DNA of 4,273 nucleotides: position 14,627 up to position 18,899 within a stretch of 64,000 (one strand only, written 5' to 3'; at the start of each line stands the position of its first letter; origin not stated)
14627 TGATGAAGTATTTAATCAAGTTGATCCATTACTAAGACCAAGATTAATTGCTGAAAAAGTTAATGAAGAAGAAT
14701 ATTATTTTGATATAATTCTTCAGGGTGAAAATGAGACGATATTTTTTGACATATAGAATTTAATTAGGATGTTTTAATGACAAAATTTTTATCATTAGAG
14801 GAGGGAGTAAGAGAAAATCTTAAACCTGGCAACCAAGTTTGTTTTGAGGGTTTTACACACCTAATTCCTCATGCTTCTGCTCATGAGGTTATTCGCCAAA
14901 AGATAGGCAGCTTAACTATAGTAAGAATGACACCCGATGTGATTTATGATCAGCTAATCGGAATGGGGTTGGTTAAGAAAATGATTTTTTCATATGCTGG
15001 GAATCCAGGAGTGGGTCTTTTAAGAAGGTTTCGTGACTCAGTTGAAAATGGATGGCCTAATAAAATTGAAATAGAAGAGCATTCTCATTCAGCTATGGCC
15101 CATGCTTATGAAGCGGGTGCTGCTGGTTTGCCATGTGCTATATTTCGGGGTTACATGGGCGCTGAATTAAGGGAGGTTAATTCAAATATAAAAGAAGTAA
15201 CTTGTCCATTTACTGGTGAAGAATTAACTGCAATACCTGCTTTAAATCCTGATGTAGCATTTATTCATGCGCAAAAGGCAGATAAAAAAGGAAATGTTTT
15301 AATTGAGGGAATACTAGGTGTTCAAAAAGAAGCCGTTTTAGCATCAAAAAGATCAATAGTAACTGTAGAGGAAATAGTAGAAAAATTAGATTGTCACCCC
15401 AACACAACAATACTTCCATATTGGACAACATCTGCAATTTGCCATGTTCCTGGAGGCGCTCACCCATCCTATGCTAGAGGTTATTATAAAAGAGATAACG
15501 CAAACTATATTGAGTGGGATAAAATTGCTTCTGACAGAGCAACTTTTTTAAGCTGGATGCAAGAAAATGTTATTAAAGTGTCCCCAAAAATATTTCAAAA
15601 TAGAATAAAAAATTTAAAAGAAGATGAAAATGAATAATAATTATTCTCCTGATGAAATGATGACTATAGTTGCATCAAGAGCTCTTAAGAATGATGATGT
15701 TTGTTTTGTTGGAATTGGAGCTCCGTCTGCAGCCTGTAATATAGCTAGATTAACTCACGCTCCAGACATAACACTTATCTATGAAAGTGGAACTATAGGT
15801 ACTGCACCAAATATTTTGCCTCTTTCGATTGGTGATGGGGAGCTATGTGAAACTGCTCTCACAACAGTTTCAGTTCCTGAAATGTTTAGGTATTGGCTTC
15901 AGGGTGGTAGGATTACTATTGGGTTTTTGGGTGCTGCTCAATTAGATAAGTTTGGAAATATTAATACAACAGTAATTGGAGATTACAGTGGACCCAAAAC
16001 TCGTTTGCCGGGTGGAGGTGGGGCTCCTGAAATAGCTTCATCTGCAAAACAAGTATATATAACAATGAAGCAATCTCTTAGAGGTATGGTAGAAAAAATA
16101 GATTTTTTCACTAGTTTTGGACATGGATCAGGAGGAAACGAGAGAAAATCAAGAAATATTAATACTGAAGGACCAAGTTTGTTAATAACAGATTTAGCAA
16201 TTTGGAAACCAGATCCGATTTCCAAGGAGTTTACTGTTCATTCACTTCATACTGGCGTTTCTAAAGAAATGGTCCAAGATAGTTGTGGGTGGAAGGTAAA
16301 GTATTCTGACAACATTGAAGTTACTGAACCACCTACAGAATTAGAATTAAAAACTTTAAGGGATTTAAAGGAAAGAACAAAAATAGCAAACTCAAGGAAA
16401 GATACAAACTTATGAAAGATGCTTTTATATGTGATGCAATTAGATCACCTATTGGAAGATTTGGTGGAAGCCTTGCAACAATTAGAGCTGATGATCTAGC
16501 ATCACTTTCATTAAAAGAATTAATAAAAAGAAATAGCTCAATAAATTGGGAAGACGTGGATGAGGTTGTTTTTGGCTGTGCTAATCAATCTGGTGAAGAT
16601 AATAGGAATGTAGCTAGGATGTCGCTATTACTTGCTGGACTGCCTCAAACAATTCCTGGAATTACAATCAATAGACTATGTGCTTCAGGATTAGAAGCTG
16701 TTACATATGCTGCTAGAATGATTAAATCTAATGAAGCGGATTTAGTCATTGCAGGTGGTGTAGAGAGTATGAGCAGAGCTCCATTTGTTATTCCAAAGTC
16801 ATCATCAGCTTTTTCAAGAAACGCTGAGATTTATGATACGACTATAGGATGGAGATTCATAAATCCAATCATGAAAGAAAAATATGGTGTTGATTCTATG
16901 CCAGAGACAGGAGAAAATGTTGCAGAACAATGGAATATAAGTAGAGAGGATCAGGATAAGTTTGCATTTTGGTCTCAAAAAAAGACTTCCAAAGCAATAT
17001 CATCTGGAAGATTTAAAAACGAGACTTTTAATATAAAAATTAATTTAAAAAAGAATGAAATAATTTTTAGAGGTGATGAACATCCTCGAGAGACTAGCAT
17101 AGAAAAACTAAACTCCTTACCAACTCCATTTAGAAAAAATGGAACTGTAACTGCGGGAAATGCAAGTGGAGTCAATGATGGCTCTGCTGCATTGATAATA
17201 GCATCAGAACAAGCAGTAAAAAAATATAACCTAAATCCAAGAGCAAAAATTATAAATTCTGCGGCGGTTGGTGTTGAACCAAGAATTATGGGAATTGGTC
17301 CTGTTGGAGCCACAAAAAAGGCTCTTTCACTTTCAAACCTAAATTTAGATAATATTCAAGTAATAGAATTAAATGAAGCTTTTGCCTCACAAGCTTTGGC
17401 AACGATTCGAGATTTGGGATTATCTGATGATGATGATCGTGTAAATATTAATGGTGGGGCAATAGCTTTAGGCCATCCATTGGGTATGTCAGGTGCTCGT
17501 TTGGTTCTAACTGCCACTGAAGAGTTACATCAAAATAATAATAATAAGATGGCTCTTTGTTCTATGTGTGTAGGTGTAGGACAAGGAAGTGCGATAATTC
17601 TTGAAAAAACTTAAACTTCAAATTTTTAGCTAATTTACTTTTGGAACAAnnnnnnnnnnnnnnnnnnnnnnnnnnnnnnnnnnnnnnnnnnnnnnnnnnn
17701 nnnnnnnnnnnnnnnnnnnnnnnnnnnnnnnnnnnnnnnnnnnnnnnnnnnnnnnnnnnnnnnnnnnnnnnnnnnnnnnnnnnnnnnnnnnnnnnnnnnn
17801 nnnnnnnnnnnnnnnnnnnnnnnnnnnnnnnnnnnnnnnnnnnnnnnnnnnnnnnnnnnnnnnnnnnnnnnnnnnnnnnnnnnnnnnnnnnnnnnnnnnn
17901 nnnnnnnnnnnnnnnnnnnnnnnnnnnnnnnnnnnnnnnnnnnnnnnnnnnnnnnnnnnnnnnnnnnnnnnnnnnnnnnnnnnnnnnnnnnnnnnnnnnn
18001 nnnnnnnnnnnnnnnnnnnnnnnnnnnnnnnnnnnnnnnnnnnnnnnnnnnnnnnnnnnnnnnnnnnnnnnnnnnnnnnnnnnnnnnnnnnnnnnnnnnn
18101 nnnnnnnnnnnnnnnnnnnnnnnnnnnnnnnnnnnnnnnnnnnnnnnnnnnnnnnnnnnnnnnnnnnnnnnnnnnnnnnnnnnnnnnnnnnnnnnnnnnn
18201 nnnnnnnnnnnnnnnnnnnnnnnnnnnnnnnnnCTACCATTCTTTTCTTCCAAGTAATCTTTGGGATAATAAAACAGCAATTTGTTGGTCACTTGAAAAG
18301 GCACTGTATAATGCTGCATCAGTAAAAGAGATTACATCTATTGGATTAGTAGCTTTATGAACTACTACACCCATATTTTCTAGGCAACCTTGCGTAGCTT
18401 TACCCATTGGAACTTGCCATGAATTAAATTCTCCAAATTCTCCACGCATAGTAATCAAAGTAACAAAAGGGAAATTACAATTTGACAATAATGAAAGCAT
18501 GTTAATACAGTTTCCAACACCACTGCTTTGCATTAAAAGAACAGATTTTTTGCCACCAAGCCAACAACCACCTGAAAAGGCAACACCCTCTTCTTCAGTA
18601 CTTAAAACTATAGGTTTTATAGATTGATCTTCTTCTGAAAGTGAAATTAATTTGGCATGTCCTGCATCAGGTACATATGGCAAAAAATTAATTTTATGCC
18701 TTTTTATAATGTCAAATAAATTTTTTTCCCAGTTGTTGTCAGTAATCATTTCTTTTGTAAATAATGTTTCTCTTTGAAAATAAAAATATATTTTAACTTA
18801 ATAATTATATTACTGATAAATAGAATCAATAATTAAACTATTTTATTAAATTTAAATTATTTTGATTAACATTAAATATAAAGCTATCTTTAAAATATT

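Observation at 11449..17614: Beta-ketoadipate operon missing pcaB and any regulator or transporter, and led by an MBL-fold hydrolase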

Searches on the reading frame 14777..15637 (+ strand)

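Call 3: search_protein_families(library=pfam, proteins=[window:14777-15637:+])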
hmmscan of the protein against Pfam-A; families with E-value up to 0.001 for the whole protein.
window:14777-15637:+ (286 aa): 1 family
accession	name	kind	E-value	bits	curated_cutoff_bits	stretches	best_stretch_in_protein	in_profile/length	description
PF01144.29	CoA_trans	-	5.4e-23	82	23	1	6-221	3-214/217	Coenzyme A transferase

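Call 4: search_protein_families(library=ncbifam, proteins=[window:14777-15637:+])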
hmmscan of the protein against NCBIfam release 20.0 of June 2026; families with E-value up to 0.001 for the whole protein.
window:14777-15637:+ (286 aa): 2 families
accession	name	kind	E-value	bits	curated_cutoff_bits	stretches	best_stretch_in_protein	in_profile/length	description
TIGR02429.1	pcaI_scoA_fam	subfamily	7.6e-10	38.5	128.5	1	12-214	13-209/222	3-oxoacid CoA-transferase subunit A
NF007394.0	PRK09920.1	equivalog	0.0001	22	315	1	18-214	18-206/219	acetate CoA-transferase subunit alpha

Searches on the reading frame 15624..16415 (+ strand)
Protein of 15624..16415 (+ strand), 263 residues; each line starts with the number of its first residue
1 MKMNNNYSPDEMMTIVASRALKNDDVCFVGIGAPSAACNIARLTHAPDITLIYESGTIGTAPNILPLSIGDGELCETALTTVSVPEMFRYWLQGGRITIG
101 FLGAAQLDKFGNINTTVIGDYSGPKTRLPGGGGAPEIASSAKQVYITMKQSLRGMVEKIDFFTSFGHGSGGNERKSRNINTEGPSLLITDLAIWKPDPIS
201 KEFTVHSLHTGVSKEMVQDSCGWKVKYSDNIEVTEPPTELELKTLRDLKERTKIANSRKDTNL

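Call 3: search_protein_families(library=pfam, proteins=[window:15624-16415:+])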
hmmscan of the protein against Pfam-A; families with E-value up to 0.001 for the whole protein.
window:15624-16415:+ (263 aa): 1 family
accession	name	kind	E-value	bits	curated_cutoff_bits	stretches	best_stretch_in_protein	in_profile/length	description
PF01144.29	CoA_trans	-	1e-39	136.6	23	1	11-218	2-215/217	Coenzyme A transferase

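Call 4: search_protein_families(library=ncbifam, proteins=[window:15624-16415:+])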
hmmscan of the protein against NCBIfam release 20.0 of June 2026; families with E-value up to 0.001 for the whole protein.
window:15624-16415:+ (263 aa): 1 family
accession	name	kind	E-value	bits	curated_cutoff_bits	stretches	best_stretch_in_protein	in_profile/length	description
TIGR02428.1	pcaJ_scoB_fam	subfamily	3.1e-07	30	243.55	1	13-151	6-144/207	3-oxoacid CoA-transferase subunit B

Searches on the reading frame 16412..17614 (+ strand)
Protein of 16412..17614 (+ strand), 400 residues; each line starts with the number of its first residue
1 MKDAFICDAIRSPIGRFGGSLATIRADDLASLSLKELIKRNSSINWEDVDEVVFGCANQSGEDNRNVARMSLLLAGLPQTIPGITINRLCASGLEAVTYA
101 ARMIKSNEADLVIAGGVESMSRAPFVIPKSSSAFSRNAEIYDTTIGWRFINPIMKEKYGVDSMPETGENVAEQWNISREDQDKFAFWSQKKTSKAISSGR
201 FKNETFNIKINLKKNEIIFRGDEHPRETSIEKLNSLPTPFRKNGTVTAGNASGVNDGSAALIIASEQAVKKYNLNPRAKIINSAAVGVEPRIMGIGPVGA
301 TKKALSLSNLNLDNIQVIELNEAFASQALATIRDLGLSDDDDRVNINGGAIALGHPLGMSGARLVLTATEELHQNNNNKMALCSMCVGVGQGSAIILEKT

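Call 3: search_protein_families(library=pfam, proteins=[window:16412-17614:+])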
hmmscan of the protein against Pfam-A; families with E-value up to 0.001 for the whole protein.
window:16412-17614:+ (400 aa): 3 families
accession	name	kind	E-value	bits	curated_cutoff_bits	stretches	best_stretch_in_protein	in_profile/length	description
PF00108.29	Thiolase_N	-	1e-70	238.5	26.4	1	5-267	2-260/260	Thiolase, N-terminal domain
PF02803.24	Thiolase_C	-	1.2e-41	141.6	27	1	275-399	2-123/123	Thiolase, C-terminal domain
PF00109.32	ketoacyl-synt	-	7.1e-07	29.5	20.8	1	84-121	168-205/252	Beta-ketoacyl synthase, N-terminal domain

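Call 4: search_protein_families(library=ncbifam, proteins=[window:16412-17614:+])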
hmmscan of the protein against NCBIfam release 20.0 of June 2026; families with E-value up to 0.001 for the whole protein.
window:16412-17614:+ (400 aa): 52 families (the best 25 are shown)
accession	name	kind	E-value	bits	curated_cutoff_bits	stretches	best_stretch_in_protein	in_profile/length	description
NF006551.0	PRK09050.1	subfamily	4.7e-200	664.7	605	1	1-399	1-400/401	3-oxoadipyl-CoA thiolase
TIGR02430.1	pcaF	equivalog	9.9e-195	647.2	597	1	2-399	1-399/400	3-oxoadipyl-CoA thiolase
NF006001.0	PRK08131.1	equivalog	5.5e-158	526.1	622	1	1-399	1-399/401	3-oxoadipyl-CoA thiolase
TIGR01930.1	AcCoA-C-Actrans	subfamily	8e-131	436.5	240.55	1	6-398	1-385/385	acetyl-CoA C-acyltransferase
NF006552.0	PRK09051.1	subfamily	6.2e-113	378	565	1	2-399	4-394/395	beta-ketothiolase BktB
NF006553.0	PRK09052.1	equivalog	1.6e-112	376.5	567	1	1-399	5-398/399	acetyl-CoA C-acyltransferase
NF004853.0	PRK06205.1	subfamily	4.5e-111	371.7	551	1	1-399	1-402/404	acetyl-CoA C-acetyltransferase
NF006510.0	PRK08947.1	equivalog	3.9e-103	345.4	519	1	1-399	1-386/387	acetyl-CoA C-acyltransferase FadA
NF005805.0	PRK07661.1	equivalog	3.2e-101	339.1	633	1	1-398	1-389/391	acetyl-CoA C-acetyltransferase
NF042999.1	bketothiol_BktB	equivalog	3.4e-101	339.4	725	1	2-399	3-393/394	beta-ketothiolase BktB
NF004206.0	PRK05656.1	subfamily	5.1e-101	338.6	688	1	1-398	1-391/392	acetyl-CoA C-acetyltransferase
NF005865.0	PRK07801.1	equivalog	6.2e-101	338.4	591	1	1-399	1-381/382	acetyl-CoA C-acetyltransferase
NF005890.0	PRK07851.1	equivalog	1.8e-97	326.9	580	1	1-399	1-404/406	acetyl-CoA C-acetyltransferase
NF006086.0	PRK08235.1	equivalog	1.3e-94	317.6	526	1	1-398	1-391/393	acetyl-CoA C-acetyltransferase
NF005033.0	PRK06445.1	equivalog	1.9e-92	310.4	511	1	21-399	28-394/395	acetyl-CoA C-acetyltransferase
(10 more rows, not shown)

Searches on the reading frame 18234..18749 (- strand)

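Call 71: search_protein_families(library=ncbifam, proteins=[window:18234-18749:-], max_evalue=1e-8)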
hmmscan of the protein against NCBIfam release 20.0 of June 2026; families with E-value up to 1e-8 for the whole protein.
window:18234-18749:- (171 aa): 2 families
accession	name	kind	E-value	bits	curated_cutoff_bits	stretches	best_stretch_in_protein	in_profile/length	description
TIGR03845.1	sulfopyru_alph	equivalog_domain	1.2e-30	106.6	147.95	1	9-163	2-157/160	sulfopyruvate decarboxylase subunit alpha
TIGR03297.1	Ppyr-DeCO2ase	equivalog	5.8e-14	51.9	312.5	1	21-163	3-152/360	phosphonopyruvate decarboxylase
